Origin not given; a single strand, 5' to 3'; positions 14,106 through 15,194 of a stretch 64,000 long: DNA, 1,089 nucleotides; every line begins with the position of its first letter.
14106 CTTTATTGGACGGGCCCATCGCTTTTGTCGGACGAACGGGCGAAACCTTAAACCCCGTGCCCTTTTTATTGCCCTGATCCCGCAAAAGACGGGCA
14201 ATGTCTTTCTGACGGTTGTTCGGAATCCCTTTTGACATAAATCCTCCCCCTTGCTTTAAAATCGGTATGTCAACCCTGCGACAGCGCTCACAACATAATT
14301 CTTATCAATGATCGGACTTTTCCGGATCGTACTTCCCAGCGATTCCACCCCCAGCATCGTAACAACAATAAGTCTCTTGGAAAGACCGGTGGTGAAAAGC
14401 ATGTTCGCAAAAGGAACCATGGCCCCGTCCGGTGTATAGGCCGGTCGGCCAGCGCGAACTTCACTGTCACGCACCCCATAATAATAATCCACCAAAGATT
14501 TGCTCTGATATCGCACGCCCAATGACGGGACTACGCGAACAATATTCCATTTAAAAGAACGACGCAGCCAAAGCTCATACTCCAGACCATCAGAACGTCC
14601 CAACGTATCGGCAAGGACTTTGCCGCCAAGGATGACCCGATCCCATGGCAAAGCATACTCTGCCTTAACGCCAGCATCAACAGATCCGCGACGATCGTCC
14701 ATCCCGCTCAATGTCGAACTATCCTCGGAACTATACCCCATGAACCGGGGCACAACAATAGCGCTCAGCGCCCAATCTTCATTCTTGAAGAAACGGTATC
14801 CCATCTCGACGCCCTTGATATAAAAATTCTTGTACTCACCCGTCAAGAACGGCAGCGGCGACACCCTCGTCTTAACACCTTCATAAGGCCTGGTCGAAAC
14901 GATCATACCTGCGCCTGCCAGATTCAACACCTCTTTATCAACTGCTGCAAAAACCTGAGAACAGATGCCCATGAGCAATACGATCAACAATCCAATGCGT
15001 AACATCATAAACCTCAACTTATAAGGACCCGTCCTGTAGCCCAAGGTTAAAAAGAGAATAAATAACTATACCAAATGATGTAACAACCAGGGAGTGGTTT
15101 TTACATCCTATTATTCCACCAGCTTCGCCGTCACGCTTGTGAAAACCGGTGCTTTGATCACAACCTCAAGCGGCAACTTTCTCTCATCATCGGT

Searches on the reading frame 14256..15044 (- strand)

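Call 54: search_protein_families(library=pfam, proteins=[window:14256-15044:-], max_evalue=0.001)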
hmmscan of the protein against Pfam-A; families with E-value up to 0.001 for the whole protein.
window:14256-15044:- (262 aa): 1 family
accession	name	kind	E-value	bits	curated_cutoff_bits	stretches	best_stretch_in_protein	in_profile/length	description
PF06629.18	MipA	-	9e-46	157.2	24.2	1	44-262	2-221/221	MltA-interacting protein MipA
